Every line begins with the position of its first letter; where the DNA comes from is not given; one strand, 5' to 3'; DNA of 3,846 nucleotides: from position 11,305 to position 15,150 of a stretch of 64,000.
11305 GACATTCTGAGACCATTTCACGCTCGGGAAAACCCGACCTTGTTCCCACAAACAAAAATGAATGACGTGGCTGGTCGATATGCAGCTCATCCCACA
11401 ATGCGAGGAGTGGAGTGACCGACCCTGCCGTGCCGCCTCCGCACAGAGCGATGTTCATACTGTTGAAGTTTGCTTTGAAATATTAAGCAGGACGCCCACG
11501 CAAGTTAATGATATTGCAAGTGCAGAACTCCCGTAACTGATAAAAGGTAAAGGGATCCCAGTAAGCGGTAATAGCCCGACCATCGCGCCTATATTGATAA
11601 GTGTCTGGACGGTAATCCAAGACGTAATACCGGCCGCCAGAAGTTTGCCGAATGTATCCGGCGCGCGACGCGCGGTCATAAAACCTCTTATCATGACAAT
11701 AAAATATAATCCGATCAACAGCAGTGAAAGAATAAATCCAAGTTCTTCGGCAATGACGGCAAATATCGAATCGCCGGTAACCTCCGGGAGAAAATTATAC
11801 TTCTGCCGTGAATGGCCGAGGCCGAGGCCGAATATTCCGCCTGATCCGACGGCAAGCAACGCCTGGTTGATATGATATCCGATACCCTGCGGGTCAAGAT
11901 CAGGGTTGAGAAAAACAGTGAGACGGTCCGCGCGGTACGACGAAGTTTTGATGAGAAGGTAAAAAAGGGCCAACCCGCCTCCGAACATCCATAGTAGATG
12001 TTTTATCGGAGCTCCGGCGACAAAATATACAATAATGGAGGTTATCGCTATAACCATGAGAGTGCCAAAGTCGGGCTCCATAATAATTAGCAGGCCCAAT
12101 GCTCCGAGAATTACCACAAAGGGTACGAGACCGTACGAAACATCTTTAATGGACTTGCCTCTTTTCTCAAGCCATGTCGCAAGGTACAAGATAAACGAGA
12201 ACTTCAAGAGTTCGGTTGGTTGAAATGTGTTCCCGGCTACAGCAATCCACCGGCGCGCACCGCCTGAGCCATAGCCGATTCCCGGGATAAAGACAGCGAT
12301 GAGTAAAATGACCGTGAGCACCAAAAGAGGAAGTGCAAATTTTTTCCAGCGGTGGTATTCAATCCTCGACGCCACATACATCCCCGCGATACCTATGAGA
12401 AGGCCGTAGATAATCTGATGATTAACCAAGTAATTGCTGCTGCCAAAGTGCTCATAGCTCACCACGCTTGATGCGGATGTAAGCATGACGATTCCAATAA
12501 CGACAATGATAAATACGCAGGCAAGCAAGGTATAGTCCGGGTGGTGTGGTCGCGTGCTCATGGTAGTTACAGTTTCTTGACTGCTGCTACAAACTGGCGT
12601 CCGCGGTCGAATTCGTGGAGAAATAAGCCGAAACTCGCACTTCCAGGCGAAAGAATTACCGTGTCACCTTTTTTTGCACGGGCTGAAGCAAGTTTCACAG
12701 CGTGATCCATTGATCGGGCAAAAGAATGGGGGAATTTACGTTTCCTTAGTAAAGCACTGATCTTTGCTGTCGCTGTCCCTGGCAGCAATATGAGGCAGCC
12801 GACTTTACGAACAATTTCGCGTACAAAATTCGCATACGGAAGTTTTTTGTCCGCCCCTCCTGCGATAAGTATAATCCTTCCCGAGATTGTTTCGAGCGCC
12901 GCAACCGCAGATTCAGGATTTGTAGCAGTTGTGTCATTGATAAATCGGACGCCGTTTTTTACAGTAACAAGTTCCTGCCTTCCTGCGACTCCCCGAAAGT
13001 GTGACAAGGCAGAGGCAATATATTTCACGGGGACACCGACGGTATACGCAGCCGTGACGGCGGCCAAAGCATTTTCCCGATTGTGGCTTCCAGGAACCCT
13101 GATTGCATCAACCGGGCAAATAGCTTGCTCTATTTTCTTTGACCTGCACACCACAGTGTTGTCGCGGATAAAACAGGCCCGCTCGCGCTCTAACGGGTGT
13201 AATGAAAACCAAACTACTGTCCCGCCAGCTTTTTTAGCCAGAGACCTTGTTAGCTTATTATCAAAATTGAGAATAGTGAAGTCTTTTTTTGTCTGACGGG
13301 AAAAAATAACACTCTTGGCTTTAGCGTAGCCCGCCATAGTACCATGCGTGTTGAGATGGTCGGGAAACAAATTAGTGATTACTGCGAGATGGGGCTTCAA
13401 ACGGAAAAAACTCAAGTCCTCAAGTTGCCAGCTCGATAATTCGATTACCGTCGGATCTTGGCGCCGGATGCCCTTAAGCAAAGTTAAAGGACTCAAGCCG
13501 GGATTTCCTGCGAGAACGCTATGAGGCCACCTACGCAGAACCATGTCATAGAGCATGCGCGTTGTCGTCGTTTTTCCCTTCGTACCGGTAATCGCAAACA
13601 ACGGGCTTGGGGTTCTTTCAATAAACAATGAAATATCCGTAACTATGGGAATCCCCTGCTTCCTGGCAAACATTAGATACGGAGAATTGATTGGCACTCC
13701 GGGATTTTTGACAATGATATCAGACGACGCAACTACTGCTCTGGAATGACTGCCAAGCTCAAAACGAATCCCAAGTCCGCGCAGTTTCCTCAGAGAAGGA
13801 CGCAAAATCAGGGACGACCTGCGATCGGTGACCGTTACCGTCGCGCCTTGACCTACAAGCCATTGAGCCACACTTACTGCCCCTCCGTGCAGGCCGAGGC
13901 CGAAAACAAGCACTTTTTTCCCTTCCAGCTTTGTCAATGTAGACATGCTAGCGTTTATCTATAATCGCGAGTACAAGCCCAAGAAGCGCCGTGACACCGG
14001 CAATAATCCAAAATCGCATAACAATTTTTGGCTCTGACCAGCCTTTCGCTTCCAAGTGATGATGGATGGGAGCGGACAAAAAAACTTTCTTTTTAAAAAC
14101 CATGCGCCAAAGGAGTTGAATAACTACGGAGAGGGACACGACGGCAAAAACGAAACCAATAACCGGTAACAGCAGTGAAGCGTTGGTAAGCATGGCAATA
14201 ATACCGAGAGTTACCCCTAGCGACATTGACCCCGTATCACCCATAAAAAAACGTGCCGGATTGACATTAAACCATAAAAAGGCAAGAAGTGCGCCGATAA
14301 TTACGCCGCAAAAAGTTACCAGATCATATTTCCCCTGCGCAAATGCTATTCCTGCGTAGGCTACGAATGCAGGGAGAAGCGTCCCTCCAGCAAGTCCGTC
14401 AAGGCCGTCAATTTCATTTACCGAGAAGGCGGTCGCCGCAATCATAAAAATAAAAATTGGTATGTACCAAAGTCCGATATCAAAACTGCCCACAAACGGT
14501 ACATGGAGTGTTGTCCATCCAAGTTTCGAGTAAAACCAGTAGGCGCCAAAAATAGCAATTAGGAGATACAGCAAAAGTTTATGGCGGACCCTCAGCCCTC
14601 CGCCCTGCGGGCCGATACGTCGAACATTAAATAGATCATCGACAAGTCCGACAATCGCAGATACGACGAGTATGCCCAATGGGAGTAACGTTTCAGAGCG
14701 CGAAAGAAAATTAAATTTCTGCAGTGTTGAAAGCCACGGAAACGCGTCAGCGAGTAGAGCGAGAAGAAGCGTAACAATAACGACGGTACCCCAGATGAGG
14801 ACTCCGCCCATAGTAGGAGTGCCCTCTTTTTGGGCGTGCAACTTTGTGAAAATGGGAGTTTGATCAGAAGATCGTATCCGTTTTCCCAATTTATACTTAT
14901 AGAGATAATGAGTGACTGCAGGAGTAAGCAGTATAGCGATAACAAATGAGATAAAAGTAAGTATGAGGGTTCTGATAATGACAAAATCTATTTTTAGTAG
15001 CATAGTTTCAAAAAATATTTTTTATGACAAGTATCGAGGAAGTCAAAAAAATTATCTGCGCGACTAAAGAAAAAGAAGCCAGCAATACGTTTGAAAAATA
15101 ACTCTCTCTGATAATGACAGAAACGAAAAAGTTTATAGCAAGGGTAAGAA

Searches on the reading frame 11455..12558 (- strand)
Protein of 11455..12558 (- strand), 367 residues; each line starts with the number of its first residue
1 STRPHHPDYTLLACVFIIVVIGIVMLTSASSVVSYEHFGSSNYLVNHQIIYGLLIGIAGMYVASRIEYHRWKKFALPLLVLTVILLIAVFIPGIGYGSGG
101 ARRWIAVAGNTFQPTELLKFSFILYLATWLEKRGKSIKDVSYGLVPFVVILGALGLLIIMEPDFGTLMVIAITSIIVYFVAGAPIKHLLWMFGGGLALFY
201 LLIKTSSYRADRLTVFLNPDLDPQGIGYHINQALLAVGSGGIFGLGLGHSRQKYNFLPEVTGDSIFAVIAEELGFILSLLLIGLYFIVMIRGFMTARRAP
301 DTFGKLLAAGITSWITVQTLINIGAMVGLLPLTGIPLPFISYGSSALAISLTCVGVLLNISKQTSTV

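Call 43: search_protein_families(library=pfam, proteins=[window:11455-12558:-], max_evalue=0.00001)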
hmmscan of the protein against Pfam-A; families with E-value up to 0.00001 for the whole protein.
window:11455-12558:- (367 aa): 1 family
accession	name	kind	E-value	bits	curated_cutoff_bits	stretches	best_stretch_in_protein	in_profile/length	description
PF01098.24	FTSW_RODA_SPOVE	-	4.4e-102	342.2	26.4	1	11-365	4-355/356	Cell cycle protein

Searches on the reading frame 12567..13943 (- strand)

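Call 43: search_protein_families(library=pfam, proteins=[window:12567-13943:-], max_evalue=0.00001)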
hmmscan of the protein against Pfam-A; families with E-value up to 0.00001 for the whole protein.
window:12567-13943:- (458 aa): 3 families
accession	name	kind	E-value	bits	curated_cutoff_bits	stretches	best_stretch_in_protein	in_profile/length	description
PF08245.18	Mur_ligase_M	-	1.2e-29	104.2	24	1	118-299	1-200/200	Mur ligase middle domain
PF21799.2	MurD-like_N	-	2.8e-14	53.6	27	1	9-101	1-87/88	Mur ligase MurD-like, N-terminal domain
PF02875.26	Mur_ligase_C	-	3.3e-13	51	28.4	1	321-433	1-125/127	Mur ligase, glutamate ligase domain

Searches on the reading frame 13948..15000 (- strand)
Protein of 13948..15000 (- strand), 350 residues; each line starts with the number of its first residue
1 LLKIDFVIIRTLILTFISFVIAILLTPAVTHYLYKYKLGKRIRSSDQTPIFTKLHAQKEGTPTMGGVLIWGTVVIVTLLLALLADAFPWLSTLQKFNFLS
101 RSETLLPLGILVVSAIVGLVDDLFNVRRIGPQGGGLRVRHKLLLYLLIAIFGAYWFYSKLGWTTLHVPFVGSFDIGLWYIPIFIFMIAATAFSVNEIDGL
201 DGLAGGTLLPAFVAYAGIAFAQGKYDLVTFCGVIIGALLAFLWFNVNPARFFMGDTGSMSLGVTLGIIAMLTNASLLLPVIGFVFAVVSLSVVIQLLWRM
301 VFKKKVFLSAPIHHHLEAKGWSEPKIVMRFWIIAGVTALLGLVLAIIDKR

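Call 43: search_protein_families(library=pfam, proteins=[window:13948-15000:-], max_evalue=0.00001)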
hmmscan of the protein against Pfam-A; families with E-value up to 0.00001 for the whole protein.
window:13948-15000:- (350 aa): 2 families
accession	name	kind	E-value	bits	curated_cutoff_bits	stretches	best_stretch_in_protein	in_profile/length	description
PF00953.26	Glycos_transf_4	-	1.2e-32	113.5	27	1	108-271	5-158/160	Glycosyl transferase family 4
PF10555.14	MraY_sig1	-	7.2e-06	25.7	20.1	0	58-69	1-12/13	Phospho-N-acetylmuramoyl-pentapeptide-transferase signature 1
